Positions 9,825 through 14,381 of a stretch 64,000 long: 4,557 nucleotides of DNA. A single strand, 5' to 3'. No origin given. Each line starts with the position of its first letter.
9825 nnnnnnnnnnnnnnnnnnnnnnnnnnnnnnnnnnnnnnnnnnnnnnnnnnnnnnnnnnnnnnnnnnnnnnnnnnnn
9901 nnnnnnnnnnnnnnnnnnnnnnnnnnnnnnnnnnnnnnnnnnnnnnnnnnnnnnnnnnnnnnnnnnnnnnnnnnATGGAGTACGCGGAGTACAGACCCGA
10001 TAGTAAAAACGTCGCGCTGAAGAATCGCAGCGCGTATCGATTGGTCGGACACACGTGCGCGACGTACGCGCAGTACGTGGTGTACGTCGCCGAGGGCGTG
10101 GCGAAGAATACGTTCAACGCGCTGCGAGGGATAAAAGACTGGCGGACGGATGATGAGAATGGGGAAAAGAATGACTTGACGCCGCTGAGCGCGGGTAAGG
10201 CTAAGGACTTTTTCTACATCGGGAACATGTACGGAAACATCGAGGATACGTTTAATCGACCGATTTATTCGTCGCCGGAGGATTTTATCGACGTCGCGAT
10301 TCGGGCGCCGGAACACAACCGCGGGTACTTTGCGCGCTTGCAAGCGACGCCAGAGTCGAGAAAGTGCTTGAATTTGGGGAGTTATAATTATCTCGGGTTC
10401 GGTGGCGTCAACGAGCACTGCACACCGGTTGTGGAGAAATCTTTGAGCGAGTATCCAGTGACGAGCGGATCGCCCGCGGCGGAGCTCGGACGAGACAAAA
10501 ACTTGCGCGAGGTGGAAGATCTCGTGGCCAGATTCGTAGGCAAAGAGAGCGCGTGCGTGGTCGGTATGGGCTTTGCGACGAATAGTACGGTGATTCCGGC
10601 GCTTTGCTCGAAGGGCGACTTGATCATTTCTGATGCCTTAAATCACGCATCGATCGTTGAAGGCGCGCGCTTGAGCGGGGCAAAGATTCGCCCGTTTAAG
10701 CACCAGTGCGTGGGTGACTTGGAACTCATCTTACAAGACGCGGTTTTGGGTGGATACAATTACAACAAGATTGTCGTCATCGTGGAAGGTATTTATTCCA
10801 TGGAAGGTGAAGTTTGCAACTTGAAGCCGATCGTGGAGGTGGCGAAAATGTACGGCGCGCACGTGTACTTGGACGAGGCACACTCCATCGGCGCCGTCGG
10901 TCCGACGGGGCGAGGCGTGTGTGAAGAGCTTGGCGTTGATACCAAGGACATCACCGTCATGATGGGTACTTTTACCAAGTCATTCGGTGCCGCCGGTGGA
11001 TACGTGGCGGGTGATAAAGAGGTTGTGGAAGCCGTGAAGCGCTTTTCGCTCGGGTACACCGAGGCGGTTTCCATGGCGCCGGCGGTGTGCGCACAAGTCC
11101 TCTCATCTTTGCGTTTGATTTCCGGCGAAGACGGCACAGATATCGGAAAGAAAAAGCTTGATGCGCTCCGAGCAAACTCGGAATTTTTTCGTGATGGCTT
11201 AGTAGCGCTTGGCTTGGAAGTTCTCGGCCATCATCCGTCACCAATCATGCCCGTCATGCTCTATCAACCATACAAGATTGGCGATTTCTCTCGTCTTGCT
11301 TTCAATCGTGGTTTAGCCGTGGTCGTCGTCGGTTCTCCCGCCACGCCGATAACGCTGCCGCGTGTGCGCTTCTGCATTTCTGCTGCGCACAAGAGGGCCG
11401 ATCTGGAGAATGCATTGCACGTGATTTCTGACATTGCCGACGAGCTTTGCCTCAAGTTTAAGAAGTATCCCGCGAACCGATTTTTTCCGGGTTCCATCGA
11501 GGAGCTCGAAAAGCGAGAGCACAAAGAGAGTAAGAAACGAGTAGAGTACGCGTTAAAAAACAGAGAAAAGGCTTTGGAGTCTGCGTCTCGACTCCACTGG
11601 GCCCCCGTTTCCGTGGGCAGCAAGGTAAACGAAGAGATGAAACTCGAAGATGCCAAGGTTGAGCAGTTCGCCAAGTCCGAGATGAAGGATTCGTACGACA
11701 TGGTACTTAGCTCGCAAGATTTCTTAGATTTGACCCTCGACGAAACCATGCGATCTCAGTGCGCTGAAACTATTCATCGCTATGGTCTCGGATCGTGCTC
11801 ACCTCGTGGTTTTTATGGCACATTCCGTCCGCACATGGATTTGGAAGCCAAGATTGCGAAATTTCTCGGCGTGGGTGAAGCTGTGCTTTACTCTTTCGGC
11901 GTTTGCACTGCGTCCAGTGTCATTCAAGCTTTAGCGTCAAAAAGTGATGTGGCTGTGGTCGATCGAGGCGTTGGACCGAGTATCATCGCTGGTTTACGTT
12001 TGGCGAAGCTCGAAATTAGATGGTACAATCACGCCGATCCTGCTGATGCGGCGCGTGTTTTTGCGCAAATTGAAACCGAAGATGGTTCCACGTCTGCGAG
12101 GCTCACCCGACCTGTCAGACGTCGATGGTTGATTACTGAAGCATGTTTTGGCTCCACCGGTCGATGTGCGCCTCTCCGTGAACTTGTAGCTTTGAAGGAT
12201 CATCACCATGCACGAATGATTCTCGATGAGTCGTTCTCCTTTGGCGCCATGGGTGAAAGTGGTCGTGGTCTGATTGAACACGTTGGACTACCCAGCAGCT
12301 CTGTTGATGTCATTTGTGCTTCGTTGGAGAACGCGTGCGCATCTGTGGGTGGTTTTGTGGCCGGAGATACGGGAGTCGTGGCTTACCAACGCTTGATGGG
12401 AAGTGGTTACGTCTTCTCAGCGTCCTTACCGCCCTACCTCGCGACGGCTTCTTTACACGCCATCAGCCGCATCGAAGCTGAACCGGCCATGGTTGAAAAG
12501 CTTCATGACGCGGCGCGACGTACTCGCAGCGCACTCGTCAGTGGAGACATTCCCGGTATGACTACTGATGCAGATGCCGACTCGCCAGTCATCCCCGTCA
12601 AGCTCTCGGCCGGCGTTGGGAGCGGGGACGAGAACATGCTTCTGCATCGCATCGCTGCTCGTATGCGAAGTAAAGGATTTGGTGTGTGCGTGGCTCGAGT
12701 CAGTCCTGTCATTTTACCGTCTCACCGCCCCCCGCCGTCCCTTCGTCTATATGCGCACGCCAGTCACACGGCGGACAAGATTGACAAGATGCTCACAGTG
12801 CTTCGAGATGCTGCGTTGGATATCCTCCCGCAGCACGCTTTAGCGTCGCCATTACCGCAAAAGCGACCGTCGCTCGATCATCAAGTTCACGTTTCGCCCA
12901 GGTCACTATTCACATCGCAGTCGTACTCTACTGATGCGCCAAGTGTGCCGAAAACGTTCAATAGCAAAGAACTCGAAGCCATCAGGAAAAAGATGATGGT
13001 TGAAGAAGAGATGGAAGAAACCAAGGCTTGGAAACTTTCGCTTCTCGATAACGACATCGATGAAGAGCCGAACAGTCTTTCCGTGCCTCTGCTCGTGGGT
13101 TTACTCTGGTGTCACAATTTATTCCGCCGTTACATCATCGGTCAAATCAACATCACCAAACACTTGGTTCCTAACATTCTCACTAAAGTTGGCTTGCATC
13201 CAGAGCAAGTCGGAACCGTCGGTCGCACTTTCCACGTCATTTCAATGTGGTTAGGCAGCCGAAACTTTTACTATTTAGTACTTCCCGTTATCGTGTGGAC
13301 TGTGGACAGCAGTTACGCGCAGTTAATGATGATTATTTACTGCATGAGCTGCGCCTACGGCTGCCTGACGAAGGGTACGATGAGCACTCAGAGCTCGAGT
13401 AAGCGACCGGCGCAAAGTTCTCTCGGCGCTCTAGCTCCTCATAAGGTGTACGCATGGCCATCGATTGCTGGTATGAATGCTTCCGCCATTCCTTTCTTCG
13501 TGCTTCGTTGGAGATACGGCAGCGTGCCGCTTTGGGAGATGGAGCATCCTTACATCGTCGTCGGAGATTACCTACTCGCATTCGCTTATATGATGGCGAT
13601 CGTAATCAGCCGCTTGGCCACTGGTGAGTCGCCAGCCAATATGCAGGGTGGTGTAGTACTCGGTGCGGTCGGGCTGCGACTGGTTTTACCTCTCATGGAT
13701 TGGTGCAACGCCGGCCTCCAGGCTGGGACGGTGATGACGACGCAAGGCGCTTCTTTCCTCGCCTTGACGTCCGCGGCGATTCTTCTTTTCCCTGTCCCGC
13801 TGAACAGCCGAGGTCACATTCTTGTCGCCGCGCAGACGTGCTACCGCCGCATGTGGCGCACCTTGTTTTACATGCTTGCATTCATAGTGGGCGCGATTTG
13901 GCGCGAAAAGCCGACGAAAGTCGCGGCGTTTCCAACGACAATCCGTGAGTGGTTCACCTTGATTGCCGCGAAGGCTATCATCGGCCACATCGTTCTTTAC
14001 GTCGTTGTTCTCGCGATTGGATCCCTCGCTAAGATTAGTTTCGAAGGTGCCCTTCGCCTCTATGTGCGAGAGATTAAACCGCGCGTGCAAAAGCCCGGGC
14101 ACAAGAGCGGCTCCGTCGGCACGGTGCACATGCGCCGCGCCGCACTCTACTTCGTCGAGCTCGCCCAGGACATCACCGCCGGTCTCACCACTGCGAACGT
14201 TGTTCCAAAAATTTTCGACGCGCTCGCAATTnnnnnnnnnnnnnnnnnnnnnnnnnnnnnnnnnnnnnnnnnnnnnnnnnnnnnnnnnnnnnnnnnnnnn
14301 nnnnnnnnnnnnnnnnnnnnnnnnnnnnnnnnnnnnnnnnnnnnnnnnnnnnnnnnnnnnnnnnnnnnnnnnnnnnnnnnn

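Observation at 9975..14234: Single-chain LCB2-LCB1 serine palmitoyltransferase carrying an unassigned ~400-aa C-terminal polytopic membrane domain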

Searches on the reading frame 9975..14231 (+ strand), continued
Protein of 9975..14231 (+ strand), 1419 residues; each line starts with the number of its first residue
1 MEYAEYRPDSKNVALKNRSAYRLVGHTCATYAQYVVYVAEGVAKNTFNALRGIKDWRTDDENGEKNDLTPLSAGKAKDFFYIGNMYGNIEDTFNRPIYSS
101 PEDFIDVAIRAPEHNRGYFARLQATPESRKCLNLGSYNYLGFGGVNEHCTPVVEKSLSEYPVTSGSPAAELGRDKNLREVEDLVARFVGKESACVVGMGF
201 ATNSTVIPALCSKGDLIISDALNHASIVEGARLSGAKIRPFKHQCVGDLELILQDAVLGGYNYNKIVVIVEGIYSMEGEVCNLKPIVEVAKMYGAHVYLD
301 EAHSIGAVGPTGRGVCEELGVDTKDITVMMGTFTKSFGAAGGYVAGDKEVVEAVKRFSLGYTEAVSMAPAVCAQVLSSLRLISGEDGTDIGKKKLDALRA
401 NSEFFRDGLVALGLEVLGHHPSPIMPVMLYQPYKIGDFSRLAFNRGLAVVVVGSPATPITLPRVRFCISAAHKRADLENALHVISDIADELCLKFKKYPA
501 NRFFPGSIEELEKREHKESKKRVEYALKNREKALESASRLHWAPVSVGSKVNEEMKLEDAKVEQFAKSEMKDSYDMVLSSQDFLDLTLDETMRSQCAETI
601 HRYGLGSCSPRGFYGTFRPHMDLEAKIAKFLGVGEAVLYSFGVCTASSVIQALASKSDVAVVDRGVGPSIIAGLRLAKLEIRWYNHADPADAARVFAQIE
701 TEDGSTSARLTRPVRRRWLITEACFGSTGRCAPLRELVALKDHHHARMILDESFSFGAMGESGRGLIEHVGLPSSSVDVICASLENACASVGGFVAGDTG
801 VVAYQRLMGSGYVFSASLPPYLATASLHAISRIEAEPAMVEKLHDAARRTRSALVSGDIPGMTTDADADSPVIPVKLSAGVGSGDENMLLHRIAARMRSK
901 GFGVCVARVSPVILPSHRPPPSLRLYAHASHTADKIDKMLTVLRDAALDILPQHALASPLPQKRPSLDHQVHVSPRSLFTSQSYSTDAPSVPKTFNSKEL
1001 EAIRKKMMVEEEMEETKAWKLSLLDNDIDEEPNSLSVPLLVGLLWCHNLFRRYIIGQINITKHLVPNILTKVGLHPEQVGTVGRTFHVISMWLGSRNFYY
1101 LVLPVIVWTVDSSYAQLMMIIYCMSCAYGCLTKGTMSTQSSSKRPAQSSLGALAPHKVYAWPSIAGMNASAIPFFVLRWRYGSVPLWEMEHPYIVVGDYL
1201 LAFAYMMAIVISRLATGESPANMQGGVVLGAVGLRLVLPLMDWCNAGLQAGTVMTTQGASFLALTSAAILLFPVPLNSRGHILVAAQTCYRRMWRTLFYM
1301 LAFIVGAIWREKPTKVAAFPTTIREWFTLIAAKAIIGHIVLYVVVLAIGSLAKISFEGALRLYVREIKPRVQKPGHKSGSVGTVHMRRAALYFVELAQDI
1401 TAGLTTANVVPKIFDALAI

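Call 64: find_encoding_contigs(protein=P0005, flank=1000, max_places=1)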
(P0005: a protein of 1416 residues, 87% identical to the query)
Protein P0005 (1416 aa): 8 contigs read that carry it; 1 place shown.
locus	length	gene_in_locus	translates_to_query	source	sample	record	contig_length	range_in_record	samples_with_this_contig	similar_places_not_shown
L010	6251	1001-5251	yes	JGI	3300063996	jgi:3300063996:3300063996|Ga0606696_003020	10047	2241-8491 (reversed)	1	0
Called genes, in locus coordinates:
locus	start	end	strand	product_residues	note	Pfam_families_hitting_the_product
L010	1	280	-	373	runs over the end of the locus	-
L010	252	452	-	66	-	-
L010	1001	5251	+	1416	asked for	PF00155:Aminotran_1_2, PF01212:Beta_elim_lyase, PF01276:OKR_DC_1 (faint), PF00155:Aminotran_1_2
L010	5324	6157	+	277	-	PF04755:PAP_fibrillin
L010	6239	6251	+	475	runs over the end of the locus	PF00890:FAD_binding_2 (faint), PF01266:DAO (faint), PF01593:Amino_oxidase, PF05834:Lycopene_cycl (faint), PF13450:NAD_binding_8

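Call 65: find_encoding_contigs(protein=P0006, flank=1000, max_places=1)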
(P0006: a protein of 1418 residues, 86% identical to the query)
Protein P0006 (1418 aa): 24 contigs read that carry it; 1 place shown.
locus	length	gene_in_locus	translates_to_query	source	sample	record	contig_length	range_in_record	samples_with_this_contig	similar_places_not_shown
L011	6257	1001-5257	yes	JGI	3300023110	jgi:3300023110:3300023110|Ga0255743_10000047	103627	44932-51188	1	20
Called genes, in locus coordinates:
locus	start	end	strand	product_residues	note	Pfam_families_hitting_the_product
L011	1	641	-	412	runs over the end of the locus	-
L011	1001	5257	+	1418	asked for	PF00155:Aminotran_1_2, PF01212:Beta_elim_lyase, PF00155:Aminotran_1_2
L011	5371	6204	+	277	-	PF04755:PAP_fibrillin (faint)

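Call 66: find_encoding_contigs(protein=P0008, flank=1000, max_places=1)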
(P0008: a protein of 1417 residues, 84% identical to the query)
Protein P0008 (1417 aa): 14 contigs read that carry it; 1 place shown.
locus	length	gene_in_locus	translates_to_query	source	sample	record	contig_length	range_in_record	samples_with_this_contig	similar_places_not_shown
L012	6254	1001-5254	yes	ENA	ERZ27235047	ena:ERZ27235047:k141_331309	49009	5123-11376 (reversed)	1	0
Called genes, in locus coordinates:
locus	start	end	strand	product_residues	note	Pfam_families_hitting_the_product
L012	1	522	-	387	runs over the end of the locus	-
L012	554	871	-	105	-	-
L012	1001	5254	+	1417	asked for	PF00155:Aminotran_1_2, PF01212:Beta_elim_lyase, PF01276:OKR_DC_1 (faint), PF00155:Aminotran_1_2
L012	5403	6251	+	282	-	PF04755:PAP_fibrillin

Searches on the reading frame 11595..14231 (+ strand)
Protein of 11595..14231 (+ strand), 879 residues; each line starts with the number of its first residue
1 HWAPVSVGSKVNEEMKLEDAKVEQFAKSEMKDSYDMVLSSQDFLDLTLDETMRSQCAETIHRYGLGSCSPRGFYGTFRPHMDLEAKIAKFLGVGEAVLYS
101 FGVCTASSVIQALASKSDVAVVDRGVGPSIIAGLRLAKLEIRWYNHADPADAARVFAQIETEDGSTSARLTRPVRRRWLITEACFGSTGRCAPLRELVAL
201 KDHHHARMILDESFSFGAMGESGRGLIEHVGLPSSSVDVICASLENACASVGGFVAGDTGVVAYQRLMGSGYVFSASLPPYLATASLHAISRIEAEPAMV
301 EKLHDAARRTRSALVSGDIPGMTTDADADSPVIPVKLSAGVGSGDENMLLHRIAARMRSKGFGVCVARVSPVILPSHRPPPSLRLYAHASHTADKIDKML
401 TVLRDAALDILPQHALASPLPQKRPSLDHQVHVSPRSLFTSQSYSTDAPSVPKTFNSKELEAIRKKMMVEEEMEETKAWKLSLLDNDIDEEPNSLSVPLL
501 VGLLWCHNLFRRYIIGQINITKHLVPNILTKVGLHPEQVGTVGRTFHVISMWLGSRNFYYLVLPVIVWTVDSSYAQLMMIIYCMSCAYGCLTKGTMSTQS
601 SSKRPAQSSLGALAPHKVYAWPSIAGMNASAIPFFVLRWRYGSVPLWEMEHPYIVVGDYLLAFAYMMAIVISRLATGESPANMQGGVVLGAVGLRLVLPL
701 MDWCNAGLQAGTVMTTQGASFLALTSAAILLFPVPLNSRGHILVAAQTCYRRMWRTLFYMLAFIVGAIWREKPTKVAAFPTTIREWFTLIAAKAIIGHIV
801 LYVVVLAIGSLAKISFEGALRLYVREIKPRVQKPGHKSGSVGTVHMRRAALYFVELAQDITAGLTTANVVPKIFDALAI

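Call 111: predict_structure(alignment_id=A5)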
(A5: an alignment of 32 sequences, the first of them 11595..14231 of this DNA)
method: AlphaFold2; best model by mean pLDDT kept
length: 879 residues; sequences in the alignment: 32
mean_pLDDT: 77.6   pTM: 0.59
mean pLDDT of the five models: 77.6, 77.5, 76.2, 74.4, 73.3
residues with pLDDT >= 90: 270; 70-90: 377; 50-70: 124; < 50: 108
segments of 3 or more residues with pLDDT < 50: 1-10, 273-275, 422-464, 466-468, 470-497, 605-616, 837-839
pLDDT, mean of each block of 10 residues (from residue 1): 40 58 61 82 87 90 68 65 92 87 84 88 89 87 91 86 59 78 92 93 89 94 92 91 86 86 65 60 91 91 93 87 90 87 72 88 81 68 91 92 90 71 39 31 31 39 49 43 43 47 70 70 71 74 83 89 92 89 91 75 45 48 90 89 83 90 93 82 89 88 84 80 81 67 75 90 90 76 90 94 93 84 75 55 70 88 94 86
secondary structure, 60 per line:
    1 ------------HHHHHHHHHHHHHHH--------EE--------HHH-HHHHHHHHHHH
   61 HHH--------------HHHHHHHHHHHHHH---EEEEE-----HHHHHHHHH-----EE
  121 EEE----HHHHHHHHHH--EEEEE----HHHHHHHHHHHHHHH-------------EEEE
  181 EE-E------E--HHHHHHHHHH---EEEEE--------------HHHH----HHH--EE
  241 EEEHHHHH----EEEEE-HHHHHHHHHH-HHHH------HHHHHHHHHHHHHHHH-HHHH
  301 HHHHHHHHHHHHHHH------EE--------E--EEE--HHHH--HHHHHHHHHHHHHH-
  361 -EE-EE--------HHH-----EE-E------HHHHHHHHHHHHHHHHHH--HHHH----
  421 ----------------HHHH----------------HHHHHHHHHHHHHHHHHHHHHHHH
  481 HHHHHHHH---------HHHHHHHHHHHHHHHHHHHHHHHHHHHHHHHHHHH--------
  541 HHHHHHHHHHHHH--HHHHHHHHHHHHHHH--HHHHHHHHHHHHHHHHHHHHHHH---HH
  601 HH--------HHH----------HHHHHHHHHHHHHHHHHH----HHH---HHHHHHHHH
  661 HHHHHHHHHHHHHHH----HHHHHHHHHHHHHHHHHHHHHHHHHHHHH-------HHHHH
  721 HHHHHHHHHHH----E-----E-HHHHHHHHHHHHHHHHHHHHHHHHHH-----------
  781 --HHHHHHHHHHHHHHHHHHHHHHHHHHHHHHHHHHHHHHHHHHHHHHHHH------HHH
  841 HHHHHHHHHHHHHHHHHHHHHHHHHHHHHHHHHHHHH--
elements in order (helices of 4 or more, strands of 3 or more residues): H13-27 H50-63 H78-91 E95-99 H105-113 E119-123 H128-137 E140-144 H149-163 E177-182 H194-203 E207-211 H226-229 E239-243 H244-248 E253-257 H259-268 H270-273 H280-295 H297-315 E335-337 H340-343 H346-359 H393-410 H413-416 H437-440 H457-488 H498-532 H541-553 H556-570 H573-595 H599-602 H624-641 H652-675 H680-708 H716-731 H744-769 H783-831 H838-877
